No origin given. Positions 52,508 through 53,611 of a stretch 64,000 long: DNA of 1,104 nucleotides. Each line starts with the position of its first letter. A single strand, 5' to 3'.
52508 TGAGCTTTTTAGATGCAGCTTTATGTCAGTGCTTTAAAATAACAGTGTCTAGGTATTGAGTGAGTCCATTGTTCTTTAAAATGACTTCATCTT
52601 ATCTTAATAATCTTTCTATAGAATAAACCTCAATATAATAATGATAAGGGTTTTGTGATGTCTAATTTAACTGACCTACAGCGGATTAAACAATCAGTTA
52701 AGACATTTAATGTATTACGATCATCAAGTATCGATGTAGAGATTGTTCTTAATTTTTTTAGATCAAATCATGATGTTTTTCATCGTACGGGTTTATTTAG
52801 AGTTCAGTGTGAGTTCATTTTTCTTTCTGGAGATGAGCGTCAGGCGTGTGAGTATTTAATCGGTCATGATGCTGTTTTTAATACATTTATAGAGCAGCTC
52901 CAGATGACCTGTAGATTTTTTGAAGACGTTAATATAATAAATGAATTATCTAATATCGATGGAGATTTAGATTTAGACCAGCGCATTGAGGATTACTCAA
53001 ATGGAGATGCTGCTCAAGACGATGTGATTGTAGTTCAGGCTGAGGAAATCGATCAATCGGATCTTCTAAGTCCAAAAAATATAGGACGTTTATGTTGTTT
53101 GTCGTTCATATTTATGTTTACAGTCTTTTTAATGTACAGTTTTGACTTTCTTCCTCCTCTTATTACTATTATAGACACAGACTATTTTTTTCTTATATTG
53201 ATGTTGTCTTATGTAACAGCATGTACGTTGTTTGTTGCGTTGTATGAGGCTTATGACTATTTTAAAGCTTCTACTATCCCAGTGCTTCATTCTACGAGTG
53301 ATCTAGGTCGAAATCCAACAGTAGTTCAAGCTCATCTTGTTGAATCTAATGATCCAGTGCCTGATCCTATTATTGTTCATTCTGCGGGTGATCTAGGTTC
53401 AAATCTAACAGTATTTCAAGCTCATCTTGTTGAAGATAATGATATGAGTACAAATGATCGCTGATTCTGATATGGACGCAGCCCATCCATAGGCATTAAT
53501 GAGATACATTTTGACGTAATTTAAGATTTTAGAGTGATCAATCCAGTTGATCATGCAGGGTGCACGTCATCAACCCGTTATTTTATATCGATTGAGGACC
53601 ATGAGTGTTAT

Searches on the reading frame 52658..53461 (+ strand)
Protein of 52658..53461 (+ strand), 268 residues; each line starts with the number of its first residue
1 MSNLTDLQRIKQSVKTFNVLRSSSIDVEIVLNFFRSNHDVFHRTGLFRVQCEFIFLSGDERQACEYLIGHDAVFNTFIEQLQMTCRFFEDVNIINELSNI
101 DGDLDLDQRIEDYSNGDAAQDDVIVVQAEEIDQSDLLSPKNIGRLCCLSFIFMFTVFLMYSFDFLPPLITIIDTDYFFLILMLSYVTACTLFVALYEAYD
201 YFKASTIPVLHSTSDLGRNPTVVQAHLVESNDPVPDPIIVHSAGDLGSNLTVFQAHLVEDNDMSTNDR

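Call 32: find_encoding_contigs(protein=window:52658-53461:+, flank=10000, max_places=10)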
Protein window:52658-53461:+ (268 aa): 11 contigs read that carry it; 7 places shown.
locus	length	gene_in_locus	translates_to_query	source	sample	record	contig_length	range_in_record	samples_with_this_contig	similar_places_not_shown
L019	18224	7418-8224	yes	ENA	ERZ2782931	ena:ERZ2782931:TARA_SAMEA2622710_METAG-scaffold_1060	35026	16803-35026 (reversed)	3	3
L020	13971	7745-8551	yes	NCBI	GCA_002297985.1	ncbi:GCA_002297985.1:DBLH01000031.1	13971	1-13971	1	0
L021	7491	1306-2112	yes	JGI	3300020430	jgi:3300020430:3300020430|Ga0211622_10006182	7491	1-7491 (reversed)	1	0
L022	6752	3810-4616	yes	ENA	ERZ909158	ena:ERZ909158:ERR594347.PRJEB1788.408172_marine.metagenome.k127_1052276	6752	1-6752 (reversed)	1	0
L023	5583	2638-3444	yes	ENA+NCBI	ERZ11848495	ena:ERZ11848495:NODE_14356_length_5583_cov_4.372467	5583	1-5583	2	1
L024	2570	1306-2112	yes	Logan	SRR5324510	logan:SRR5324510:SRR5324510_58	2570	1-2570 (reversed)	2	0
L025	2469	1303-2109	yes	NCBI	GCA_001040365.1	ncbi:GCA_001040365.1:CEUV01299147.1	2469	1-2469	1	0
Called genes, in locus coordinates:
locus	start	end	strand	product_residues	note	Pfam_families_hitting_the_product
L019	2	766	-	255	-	?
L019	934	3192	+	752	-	PF05524:PEP-utilisers_N, PF00391:PEP-utilizers, PF02896:PEP-utilizers_C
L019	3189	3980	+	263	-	PF01790:LGT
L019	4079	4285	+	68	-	PF09838:DUF2065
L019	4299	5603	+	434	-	PF00709:Adenylsucc_synt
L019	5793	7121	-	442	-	PF00860:Xan_ur_permease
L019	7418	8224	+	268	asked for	-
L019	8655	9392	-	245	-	PF03099:BPL_LplA_LipB, PF02237:BPL_C (weak)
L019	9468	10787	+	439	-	PF00561:Abhydrolase_1 (weak)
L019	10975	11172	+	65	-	-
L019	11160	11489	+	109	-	-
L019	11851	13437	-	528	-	PF00324:AA_permease, PF13520:AA_permease_2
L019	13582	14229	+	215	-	PF00005:ABC_tran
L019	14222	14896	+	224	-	PF03379:CcmB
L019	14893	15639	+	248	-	PF01578:Cytochrom_C_asm, PF27518:CcmC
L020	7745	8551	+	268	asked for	-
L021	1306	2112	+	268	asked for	-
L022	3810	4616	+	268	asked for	-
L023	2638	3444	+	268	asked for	-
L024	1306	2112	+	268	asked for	-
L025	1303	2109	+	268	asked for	-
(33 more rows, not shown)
